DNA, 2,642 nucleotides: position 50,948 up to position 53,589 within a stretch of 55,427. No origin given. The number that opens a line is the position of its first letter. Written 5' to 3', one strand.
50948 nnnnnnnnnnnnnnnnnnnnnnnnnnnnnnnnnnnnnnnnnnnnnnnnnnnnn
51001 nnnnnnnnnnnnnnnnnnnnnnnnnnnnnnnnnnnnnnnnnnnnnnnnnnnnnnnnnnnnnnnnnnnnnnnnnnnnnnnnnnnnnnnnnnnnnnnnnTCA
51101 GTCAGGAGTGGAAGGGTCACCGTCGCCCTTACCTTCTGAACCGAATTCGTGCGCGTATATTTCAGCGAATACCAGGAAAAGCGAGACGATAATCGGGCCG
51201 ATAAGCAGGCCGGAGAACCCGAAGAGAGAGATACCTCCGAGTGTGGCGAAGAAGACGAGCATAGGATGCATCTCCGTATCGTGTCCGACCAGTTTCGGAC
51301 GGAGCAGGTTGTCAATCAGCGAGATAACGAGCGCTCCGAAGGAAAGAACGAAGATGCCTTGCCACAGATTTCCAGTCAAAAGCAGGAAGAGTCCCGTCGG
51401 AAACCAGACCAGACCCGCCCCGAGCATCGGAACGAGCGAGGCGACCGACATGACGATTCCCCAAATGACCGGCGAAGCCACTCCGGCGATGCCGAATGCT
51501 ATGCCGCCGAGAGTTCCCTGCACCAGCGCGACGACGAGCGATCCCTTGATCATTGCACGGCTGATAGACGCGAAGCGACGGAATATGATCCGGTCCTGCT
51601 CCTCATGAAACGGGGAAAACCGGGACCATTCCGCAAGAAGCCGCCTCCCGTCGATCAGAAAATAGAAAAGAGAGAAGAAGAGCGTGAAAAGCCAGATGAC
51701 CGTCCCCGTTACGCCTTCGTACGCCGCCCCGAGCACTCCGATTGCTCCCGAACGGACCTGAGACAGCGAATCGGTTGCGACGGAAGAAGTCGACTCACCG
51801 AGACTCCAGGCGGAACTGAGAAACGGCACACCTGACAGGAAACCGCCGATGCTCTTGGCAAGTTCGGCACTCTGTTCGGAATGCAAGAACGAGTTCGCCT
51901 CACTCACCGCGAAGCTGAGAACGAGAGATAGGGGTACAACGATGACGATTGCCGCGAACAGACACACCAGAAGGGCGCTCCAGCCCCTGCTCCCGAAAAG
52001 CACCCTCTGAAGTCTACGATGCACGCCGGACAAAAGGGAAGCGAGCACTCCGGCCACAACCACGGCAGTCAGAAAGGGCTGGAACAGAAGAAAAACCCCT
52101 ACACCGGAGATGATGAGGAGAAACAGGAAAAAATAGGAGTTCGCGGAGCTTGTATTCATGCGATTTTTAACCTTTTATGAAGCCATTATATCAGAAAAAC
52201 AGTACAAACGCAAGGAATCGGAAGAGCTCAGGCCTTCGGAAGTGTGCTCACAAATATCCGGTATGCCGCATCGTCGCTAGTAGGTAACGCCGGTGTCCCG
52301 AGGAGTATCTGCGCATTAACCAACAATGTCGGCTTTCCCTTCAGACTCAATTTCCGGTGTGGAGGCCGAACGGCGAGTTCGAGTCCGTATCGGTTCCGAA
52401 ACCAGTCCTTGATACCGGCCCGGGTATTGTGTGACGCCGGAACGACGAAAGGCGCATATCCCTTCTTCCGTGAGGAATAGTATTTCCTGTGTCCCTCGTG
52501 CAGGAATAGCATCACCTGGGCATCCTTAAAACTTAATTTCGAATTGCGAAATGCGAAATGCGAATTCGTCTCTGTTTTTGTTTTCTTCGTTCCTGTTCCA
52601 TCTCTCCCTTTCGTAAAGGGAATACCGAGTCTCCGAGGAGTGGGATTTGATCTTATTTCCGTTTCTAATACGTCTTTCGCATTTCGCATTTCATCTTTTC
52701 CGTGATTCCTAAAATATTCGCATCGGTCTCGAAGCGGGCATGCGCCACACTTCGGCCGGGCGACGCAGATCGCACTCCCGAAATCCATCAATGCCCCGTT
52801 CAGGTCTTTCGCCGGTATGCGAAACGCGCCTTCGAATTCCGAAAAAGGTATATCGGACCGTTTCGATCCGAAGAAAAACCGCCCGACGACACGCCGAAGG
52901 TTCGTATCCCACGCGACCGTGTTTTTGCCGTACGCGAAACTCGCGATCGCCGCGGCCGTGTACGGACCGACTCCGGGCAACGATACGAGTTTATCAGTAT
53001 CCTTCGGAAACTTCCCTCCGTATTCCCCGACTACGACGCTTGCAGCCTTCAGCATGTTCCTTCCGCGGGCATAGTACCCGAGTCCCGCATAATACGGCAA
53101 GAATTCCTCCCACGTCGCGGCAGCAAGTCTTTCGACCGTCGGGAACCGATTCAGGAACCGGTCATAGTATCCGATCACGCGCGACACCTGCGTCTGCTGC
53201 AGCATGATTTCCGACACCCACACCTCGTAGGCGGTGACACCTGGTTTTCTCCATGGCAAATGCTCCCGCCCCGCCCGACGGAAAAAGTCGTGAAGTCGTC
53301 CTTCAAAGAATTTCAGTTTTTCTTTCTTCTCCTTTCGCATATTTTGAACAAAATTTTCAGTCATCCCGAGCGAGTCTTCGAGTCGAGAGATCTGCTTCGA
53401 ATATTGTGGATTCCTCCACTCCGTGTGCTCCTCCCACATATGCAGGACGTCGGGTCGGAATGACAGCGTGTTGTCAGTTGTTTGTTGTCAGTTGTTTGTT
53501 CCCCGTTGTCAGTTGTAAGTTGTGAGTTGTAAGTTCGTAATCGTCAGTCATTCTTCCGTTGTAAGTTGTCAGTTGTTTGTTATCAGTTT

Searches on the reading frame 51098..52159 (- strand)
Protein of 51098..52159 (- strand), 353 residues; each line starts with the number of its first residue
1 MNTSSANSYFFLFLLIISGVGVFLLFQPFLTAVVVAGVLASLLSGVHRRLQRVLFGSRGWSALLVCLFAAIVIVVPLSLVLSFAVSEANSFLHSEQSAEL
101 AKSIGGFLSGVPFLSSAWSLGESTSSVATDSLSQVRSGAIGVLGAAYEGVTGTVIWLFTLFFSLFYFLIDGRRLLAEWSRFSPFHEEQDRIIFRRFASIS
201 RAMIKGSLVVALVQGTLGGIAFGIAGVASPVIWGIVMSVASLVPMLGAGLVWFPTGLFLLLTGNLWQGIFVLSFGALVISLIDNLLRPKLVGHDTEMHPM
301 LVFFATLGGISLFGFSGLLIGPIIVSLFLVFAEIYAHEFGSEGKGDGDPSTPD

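Call 8: search_protein_families(library=pfam, proteins=[window:51098-52159:-])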
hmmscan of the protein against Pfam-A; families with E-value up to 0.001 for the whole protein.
window:51098-52159:- (353 aa): 1 family
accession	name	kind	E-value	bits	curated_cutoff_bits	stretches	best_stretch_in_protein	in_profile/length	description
PF01594.21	AI-2E_transport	-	9.2e-54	183.3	34.3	1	11-335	3-326/327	AI-2E family transporter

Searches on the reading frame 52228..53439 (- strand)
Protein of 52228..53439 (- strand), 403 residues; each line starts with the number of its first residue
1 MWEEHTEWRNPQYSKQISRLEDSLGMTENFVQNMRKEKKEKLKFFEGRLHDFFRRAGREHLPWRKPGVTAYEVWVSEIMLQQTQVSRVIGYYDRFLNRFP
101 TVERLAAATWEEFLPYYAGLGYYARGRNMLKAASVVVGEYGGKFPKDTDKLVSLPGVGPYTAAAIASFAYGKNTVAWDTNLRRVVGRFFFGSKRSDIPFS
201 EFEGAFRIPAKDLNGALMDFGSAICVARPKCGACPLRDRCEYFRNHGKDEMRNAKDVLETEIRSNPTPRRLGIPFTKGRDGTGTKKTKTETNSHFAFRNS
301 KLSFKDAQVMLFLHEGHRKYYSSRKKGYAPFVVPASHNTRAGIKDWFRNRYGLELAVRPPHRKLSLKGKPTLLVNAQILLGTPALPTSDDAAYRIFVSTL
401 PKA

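Call 8: search_protein_families(library=pfam, proteins=[window:52228-53439:-])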
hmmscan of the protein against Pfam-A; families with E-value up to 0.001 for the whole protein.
window:52228-53439:- (403 aa): 2 families
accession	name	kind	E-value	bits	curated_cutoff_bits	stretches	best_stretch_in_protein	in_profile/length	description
PF00730.31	HhH-GPD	-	7.5e-15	55.6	26.2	1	75-194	1-92/108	HhH-GPD superfamily base excision DNA repair protein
PF00633.29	HHH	-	4.6e-08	33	24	1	139-168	1-30/30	Helix-hairpin-helix motif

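Call 51: search_protein_families(library=ncbifam, proteins=[window:52228-53439:-], max_evalue=0.01)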
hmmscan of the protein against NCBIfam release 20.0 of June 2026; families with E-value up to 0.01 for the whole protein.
window:52228-53439:- (403 aa): 6 families
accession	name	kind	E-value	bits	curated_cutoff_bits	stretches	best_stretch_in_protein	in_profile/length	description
TIGR01084.1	mutY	equivalog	2.2e-67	227.5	286.5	1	45-262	2-228/277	A/G-specific adenine glycosylase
NF008132.0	PRK10880.1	equivalog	7.8e-52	176.5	427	1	45-249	7-218/351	A/G-specific adenine glycosylase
NF010488.0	PRK13910.1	equivalog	6.3e-33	114.4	471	1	78-260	1-187/290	adenine-specific DNA glycosylase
TIGR01083.1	nth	equivalog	5.9e-19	68.5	211.7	1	69-231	26-192/192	endonuclease III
NF007978.0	PRK10702.1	equivalog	9.8e-13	48.2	405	1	119-242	78-205/211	endonuclease III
NF053634.1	MonDNAglycDR2438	equivalog_domain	4.3e-07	29.7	400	1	150-248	109-212/219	monofunctional DNA glycosylase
